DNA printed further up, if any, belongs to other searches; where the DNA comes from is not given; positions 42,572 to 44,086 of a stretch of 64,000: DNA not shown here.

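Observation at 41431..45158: Three tandem ATP-grasp ligases that all replace the metal-binding Asn with His (E-x-H-x-R)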

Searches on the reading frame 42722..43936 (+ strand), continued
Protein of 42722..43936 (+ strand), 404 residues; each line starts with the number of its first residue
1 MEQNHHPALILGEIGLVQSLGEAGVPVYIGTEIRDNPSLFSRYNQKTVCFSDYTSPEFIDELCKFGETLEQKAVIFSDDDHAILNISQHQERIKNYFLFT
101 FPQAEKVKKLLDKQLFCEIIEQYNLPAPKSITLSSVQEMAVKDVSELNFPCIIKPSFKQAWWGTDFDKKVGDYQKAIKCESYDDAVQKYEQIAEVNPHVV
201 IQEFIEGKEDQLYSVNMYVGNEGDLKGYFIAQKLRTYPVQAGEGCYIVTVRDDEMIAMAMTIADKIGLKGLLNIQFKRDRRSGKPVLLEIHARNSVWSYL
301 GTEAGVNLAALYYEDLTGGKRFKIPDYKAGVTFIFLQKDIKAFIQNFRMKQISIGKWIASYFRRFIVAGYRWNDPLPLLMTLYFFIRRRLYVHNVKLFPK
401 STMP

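Call 23: search_protein_families(library=pfam, proteins=[P0088, P0086, P0120, P0150, P0164], max_evalue=0.001)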
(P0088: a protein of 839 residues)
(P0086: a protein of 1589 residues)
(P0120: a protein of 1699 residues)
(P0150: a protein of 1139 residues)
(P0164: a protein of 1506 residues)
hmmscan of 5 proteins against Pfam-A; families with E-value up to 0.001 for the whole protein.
P0088 (839 aa): 3 families
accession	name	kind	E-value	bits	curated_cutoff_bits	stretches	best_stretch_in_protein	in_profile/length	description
PF13480.13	Acetyltransf_6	-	1.4e-21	77.6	22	1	217-366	2-142/143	Acetyltransferase (GNAT) domain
PF15632.11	ATPgrasp_Ter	-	2.8e-09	37.3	29.1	1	642-763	4-111/131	ATP-grasp in the biosynthetic pathway with Ter operon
PF02786.22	CPSase_L_D2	-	1.5e-05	25.1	19.8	1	558-737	2-179/211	Carbamoyl-phosphate synthase L chain, ATP binding domain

P0086 (1589 aa): 11 families
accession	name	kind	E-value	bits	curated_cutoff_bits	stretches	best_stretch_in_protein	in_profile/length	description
PF00534.26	Glycos_transf_1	-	9.6e-82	273.1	26.4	2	1381-1534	15-171/172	Glycosyl transferases group 1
PF13692.12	Glyco_trans_1_4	-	2.7e-76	255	27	2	202-341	2-142/142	Glycosyl transferases group 1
PF13439.12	Glyco_transf_4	-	1.1e-32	113.8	28.5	2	1212-1367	3-169/170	Glycosyltransferase Family 4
PF13579.12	Glyco_trans_4_4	-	1.4e-19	71.4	29.7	2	1261-1350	51-142/158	Glycosyl transferase 4-like domain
PF13524.12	Glyco_trans_1_2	-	5e-12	46.4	25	1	268-368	39-141/144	Glycosyl transferase-like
PF15632.11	ATPgrasp_Ter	-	3.4e-10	40.2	29.1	1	625-700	46-119/131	ATP-grasp in the biosynthetic pathway with Ter operon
PF13477.12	Glyco_trans_4_2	-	5.8e-10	39.9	23.4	1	1248-1340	40-136/139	Glycosyl transferase 4-like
PF20706.3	GT4-conflict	-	1.2e-08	34.8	26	1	195-362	194-378/385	Family 4 Glycosyltransferase in conflict systems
PF02786.22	CPSase_L_D2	-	2.7e-08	34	19.8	0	632-687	145-201/211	Carbamoyl-phosphate synthase L chain, ATP binding domain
PF02222.28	ATP-grasp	-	4.6e-05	23.6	27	0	908-1083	3-171/179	ATP-grasp domain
PF13549.11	ATP-grasp_5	-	0.00013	21.9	27.6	0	490-537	9-56/221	ATP-grasp domain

P0120 (1699 aa): 9 families
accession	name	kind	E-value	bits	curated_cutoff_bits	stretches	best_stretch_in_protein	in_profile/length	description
PF01522.26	Polysacc_deac_1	-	2.3e-18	66.8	23.1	2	625-703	48-123/124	Polysaccharide deacetylase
PF15632.11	ATPgrasp_Ter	-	1.8e-16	60.5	29.1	1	191-317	6-122/131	ATP-grasp in the biosynthetic pathway with Ter operon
PF02655.19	ATP-grasp_3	-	5.3e-13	49.8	23.2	1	147-284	31-160/160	ATP-grasp domain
PF13692.12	Glyco_trans_1_4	-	1.5e-12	48.4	27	1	1538-1657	17-142/142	Glycosyl transferases group 1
PF00534.26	Glycos_transf_1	-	7.7e-12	45.5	26.4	1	1579-1669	84-170/172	Glycosyl transferases group 1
PF02786.22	CPSase_L_D2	-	4.4e-06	26.8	19.8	0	124-295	13-195/211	Carbamoyl-phosphate synthase L chain, ATP binding domain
PF13524.12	Glyco_trans_1_2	-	4.7e-06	27.1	25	1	1539-1683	3-140/144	Glycosyl transferase-like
PF01071.24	GARS_A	-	1.8e-05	25.1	27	0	118-216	8-109/194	Phosphoribosylglycinamide synthetase, ATP-grasp (A) domain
PF02222.28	ATP-grasp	-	0.00025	21.2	27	0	120-280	3-162/179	ATP-grasp domain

P0150 (1139 aa): 8 families
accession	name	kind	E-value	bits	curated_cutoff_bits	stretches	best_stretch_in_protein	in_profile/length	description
PF00534.26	Glycos_transf_1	-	7.7e-83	276.6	26.4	2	954-1116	6-171/172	Glycosyl transferases group 1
PF13692.12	Glyco_trans_1_4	-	2.1e-77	258.6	27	2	196-336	3-142/142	Glycosyl transferases group 1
PF13439.12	Glyco_transf_4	-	4.3e-36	124.9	28.5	2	792-949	3-169/170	Glycosyltransferase Family 4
PF13579.12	Glyco_trans_4_4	-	4.1e-22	79.7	29.7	2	792-924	2-134/158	Glycosyl transferase 4-like domain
PF13524.12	Glyco_trans_1_2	-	1.5e-12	48.1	25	2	263-364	39-142/144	Glycosyl transferase-like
PF13477.12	Glyco_trans_4_2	-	6.4e-08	33.3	23.4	1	797-922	13-136/139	Glycosyl transferase 4-like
PF20706.3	GT4-conflict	-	4.2e-05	23.1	26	0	204-319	209-330/385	Family 4 Glycosyltransferase in conflict systems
PF15632.11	ATPgrasp_Ter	-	0.00068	19.8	29.1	0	622-686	48-110/131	ATP-grasp in the biosynthetic pathway with Ter operon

P0164 (1506 aa): 9 families
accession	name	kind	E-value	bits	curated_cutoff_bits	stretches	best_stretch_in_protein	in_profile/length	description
PF00534.26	Glycos_transf_1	-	6.8e-81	270.3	26.4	2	1317-1480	4-170/172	Glycosyl transferases group 1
PF13692.12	Glyco_trans_1_4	-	2.5e-73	245.4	27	2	1330-1465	3-139/142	Glycosyl transferases group 1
PF13439.12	Glyco_transf_4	-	1.3e-36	126.6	28.5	2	1151-1306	3-169/170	Glycosyltransferase Family 4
PF00535.33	Glycos_transf_2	-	2.2e-35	122.5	23.3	1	5-105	1-105/168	Glycosyl transferase family 2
PF13579.12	Glyco_trans_4_4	-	4.8e-20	72.9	29.7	2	1201-1301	51-157/158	Glycosyl transferase 4-like domain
PF10111.15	Glyco_tranf_2_2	-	5.7e-13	49.4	27.3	1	6-104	2-107/276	Glycosyltransferase like family 2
PF13641.12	Glyco_tranf_2_3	-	1.4e-09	38.7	27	1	2-103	1-111/230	Glycosyltransferase like family 2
PF20706.3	GT4-conflict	-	1.7e-09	37.6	26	1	531-655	198-329/385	Family 4 Glycosyltransferase in conflict systems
PF13524.12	Glyco_trans_1_2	-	2.7e-06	27.8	25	0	600-695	39-136/144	Glycosyl transferase-like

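Call 34: predict_structure(alignment_id=A2)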
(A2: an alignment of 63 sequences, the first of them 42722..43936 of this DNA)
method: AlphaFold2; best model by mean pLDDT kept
length: 404 residues; sequences in the alignment: 63
mean_pLDDT: 91.1   pTM: 0.89
mean pLDDT of the five models: 91.1, 91.0, 90.7, 89.8, 89.4
residues with pLDDT >= 90: 303; 70-90: 74; 50-70: 19; < 50: 8
segments of 3 or more residues with pLDDT < 50: 400-404
pLDDT, mean of each block of 10 residues (from residue 1): 79 94 96 95 98 98 98 97 98 98 97 97 98 96 96 94 91 92 97 96 93 97 96 74 77 98 98 98 97 90 95 92 87 84 78 76 73 92 92 70 45
secondary structure, 60 per line:
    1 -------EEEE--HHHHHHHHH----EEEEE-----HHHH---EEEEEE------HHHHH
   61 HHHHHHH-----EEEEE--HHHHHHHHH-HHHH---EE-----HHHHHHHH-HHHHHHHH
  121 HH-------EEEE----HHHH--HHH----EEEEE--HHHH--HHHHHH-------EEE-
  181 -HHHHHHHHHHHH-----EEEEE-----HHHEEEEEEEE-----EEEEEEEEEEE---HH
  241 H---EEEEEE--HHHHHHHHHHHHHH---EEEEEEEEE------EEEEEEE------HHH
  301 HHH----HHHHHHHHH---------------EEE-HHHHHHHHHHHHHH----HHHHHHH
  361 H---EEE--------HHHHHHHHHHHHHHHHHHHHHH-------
elements in order: E8-11 H14-22 E27-31 H37-40 E44-49 H56-67 E73-77 H80-88 H90-93 H104-111 H113-122 E130-133 H138-141 E151-155 H158-161 H164-169 E177-179 H182-193 E199-203 E212-219 E225-235 E245-250 H253-266 E270-278 E285-291 H298-303 H308-316 E332-334 H336-349 H354-361 E365-367 H376-397

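Call 37: fold_search(model_id=the predicted structure, library=pdb)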
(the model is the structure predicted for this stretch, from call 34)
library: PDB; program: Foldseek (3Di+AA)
matches with E <= 10: 1168; with E <= 0.001: 610
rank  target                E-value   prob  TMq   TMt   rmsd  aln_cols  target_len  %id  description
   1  3q2o_A                2.7e-16  1.00  0.59  0.63   4.8       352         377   13  Crystal Structure of purK: N5-carboxyaminoimidazole ribonucleotide synthetase (released 2011-10-26)
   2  3v4s_A                5.2e-16  1.00  0.58  0.62   4.2       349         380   13  Crystal Structure of ADP-ATP complex of purK: N5-carboxyaminoimidazole ribonucleotide synthetase (released 2013-02-13)
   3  3r5h_A                5.8e-16  1.00  0.61  0.64   3.9       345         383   13  Crystal Structure of ADP-AIR complex of purK: N5-carboxyaminoimidazole ribonucleotide synthetase (released 2012-03-21)
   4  4dlk_A                5.8e-16  1.00  0.59  0.62   4.1       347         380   13  Crystal Structure of ATP-Ca++ complex of purK: N5-carboxyaminoimidazole ribonucleotide synthetase (released 2013-02-06)
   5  9zok_C                5.8e-16  1.00  0.60  0.62   4.7       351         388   13  Crystal structure of Phosphoribosylaminoimidazole carboxylase from Burkholderia xenovorans (ADP complex) (released 2025-12-24)
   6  2pn1                  9.3e-16  1.00  0.59  0.76   3.7       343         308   15  Crystal structure of carbamoylphosphate synthase large subunit (split gene in MJ) (ZP_00538348.1) from Exiguobacterium s (released 2007-05-08)
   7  4wd3_A                9.3e-16  1.00  0.52  0.54   5.8       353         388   14  Crystal structure of an L-amino acid ligase RizA (released 2015-09-09)
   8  3v4s_B                1.2e-15  1.00  0.59  0.62   4.5       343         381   14  Crystal Structure of ADP-ATP complex of purK: N5-carboxyaminoimidazole ribonucleotide synthetase (released 2013-02-13)
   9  3orr_B                1.6e-15  1.00  0.63  0.69   4.9       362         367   15  Crystal Structure of N5-Carboxyaminoimidazole synthetase from Staphylococcus aureus (released 2011-07-20)
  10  9zoi_B                1.7e-15  1.00  0.60  0.63   4.3       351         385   12  Crystal structure of Phosphoribosylaminoimidazole carboxylase from Burkholderia xenovorans (ATP complex) (released 2025-12-24)
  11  9zoi_D                1.7e-15  1.00  0.60  0.63   4.3       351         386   13  Crystal structure of Phosphoribosylaminoimidazole carboxylase from Burkholderia xenovorans (ATP complex) (released 2025-12-24)
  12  10bm_A                1.7e-15  1.00  0.60  0.62   4.7       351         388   13  Crystal structure of Phosphoribosylaminoimidazole carboxylase from Burkholderia xenovorans (AMP, ADP and sulfate compl (released 2026-01-21)
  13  4ma5                  1.9e-15  1.00  0.59  0.64   4.2       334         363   11  The crystal structure of phosphoribosylaminoimidazole carboxylase ATPase subunit of Francisella tularensis subsp. tulare (released 2013-08-28)
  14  4e4t_A                1.9e-15  1.00  0.60  0.62   4.1       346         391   14  Crystal structure of Phosphoribosylaminoimidazole carboxylase, ATPase subunit from Burkholderia ambifaria (released 2012-03-28)
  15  10bm_D                2.0e-15  1.00  0.60  0.63   4.3       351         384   13  Crystal structure of Phosphoribosylaminoimidazole carboxylase from Burkholderia xenovorans (AMP, ADP and sulfate compl (released 2026-01-21)
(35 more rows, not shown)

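Call 41: search_protein_families(library=pfam, proteins=[L024:6614-7882:+, L024:7836-8678:+, L024:8702-9937:+, L024:11177-11965:-, L007:8309-9649:+, L007:11190-11969:-, L018:11121-12104:+, L018:12687-14150:+, L018:6841-9351:-, L018:14504-15910:+], max_evalue=0.0001)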
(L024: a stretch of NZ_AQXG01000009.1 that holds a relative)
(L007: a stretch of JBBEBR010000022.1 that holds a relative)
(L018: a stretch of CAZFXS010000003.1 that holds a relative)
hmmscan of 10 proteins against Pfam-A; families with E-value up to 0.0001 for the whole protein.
L024:6614-7882:+ (422 aa): 1 family
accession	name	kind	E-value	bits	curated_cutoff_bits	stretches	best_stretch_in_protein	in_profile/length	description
PF00704.34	Glyco_hydro_18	-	1.1e-47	163.7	29.6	1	40-386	4-315/317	Glycosyl hydrolases family 18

L024:7836-8678:+ (280 aa): 0 families

L024:8702-9937:+ (411 aa): 2 families
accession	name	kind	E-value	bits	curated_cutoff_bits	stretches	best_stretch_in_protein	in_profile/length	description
PF00150.24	Cellulase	-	9.6e-12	45.4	23.5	1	48-372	6-269/272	Cellulase (glycosyl hydrolase family 5)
PF02836.23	Glyco_hydro_2_C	-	2e-05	24.3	21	0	183-371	105-242/302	Glycosyl hydrolases family 2, TIM barrel domain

L024:11177-11965:- (262 aa): 5 families
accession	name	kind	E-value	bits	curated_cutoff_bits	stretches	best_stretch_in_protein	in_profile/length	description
PF08241.18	Methyltransf_11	-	5.3e-19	69.1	21.2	1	47-134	2-94/95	Methyltransferase domain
PF13649.12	Methyltransf_25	-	2.3e-15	57.5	27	1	46-131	2-97/97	Methyltransferase domain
PF13489.12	Methyltransf_23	-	1.2e-12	48.3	27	1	18-145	1-124/164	Methyltransferase domain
PF08242.18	Methyltransf_12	-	1.4e-11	45.4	30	1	47-133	2-98/98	Methyltransferase domain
PF13847.12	Methyltransf_31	-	1e-05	25.7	27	1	44-135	6-109/145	Methyltransferase domain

L007:8309-9649:+ (446 aa): 2 families
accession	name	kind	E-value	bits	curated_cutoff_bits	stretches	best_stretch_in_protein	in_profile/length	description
PF07690.21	MFS_1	-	9.5e-45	153.4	33.4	1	48-397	1-347/347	Major Facilitator Superfamily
PF03137.26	OATP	-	5.1e-08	32.1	25.8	0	132-199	133-201/545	Organic Anion Transporter Polypeptide (OATP) family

L007:11190-11969:- (259 aa): 5 families
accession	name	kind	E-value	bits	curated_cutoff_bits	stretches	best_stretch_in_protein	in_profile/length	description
PF08241.18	Methyltransf_11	-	1.8e-16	61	21.2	1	45-133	1-94/95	Methyltransferase domain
PF13649.12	Methyltransf_25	-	6e-14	52.9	27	1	45-130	2-97/97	Methyltransferase domain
PF13489.12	Methyltransf_23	-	7.7e-11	42.4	27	1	17-134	1-116/164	Methyltransferase domain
PF08242.18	Methyltransf_12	-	3e-08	34.7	30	1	45-132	1-98/98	Methyltransferase domain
PF13847.12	Methyltransf_31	-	4e-05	23.8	27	1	43-135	6-110/145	Methyltransferase domain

L018:11121-12104:+ (327 aa): 10 families
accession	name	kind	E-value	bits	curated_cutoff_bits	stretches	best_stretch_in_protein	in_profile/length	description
PF08241.18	Methyltransf_11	-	3.1e-26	92.3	21.2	1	100-197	1-95/95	Methyltransferase domain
PF13649.12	Methyltransf_25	-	1.2e-21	77.6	27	1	100-193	2-97/97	Methyltransferase domain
PF13847.12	Methyltransf_31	-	2.1e-21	76.6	27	1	98-218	6-128/145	Methyltransferase domain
PF08242.18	Methyltransf_12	-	1.1e-16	61.7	30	1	100-195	1-98/98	Methyltransferase domain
PF13489.12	Methyltransf_23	-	8.1e-16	58.6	27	1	97-211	24-124/164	Methyltransferase domain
PF01209.24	Ubie_methyltran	-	5.9e-12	45.9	20.1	1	97-201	49-155/233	ubiE/COQ5 methyltransferase family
PF03848.20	TehB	-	2.4e-06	27.6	20.4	1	68-197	4-132/193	Tellurite resistance protein TehB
PF08003.17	Methyltransf_9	-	2.5e-06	27.1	23.8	1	89-198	109-218/315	Protein of unknown function (DUF1698)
PF07021.18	MetW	-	8.6e-06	26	21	1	98-240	16-143/193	Methionine biosynthesis protein MetW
PF03141.22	Methyltransf_29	-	9.6e-05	21.6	23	0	96-205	118-225/506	Putative S-adenosyl-L-methionine-dependent methyltransferase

L018:12687-14150:+ (487 aa): 7 families
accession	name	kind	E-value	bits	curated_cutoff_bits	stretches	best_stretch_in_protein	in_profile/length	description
PF13426.13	PAS_9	-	1.9e-22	79.9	27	2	27-126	4-102/103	PAS domain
PF00989.32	PAS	-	9.5e-20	71.1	22.6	2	19-125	6-113/113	PAS fold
PF13185.12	GAF_2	-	6e-15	56.1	28.6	1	296-436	2-136/136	GAF domain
PF13188.13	PAS_8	-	5e-14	52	21.8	1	141-187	2-49/65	PAS domain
PF08448.16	PAS_4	-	2.8e-13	50.5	23.1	1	146-254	1-107/110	PAS fold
PF01590.32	GAF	-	1.2e-10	42.4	22.4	1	297-435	1-133/133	GAF domain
PF13492.12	GAF_3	-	4.6e-08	34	27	1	300-437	4-129/129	GAF domain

L018:6841-9351:- (836 aa): 6 families
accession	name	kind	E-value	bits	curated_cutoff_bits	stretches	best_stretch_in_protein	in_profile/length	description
PF07228.17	SpoIIE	-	3.7e-42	144.9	25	1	644-835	3-191/192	Stage II sporulation protein E (SpoIIE)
PF13492.12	GAF_3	-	8.7e-11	42.8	27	1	525-581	74-129/129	GAF domain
PF01590.32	GAF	-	1.9e-10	41.8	22.4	1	442-579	1-133/133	GAF domain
PF13185.12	GAF_2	-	3.1e-09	37.6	28.6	1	441-580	2-136/136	GAF domain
PF17820.7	PDZ_6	-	8.1e-06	25.9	27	1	60-86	2-28/54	PDZ domain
PF00595.29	PDZ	-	5.5e-05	23.9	23.2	0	55-89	24-58/81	PDZ domain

L018:14504-15910:+ (468 aa): 2 families
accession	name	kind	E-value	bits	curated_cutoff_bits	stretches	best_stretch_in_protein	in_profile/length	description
PF00696.33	AA_kinase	-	1.2e-44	153.2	24.9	1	4-286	5-234/234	Amino acid kinase family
PF22468.2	ACT_9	-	1.6e-12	47.4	27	1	390-448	1-61/61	ACT domain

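Call 46: find_homologous_proteins(query=A3, max_evalue=1e-10)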
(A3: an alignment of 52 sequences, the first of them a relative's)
Query A3 (52 sequences) (418 aa, profile of the alignment): 445 proteins with E <= 1e-10 among 8000 candidates; the best 120 are listed.
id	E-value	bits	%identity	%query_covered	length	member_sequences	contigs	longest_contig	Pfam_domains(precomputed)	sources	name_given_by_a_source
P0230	2.2e-143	496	37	94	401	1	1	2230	PF15632.12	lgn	-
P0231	2.0e-142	493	36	95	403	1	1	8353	PF13535.12,PF15632.12,PF02786.23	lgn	-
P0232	2.1e-142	493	36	94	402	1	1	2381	PF15632.12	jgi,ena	-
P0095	2.1e-141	489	100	100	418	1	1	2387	PF15632.12,PF02786.23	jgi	jgi:D-aspartate ligase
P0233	6.3e-141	488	38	94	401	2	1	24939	PF15632.12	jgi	-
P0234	1.9e-140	486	38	91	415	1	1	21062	PF15632.12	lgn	-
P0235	9.2e-139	481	54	92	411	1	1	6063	PF15632.12,PF02786.23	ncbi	-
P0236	9.4e-137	474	48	93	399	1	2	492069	PF15632.12,PF02786.23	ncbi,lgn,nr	ncbi:MAG: hypothetical protein HY282_00610 [Nitrospirae bacterium]|nr:hypothetical protein [Candidat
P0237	1.2e-136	474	48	94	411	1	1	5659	PF15632.12,PF02786.23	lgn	-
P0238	7.5e-136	471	35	88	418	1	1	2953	-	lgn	-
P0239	5.2e-135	468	37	90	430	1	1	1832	PF15632.12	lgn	-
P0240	1.0e-134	467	38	94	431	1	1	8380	PF15632.12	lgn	-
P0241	6.9e-132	458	33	97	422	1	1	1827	-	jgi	jgi:D-aspartate ligase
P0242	1.5e-131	457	34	92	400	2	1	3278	PF15632.12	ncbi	-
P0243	4.9e-131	455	35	96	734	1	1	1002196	PF15632.12,PF13480.14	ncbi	ncbi:MAG: GNAT family N-acetyltransferase [Minicystis sp.]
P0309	1.2e-98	349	30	98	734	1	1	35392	PF13480.14,PF02388.23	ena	-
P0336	2.4e-95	338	33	94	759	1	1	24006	PF13480.14,PF02388.23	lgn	-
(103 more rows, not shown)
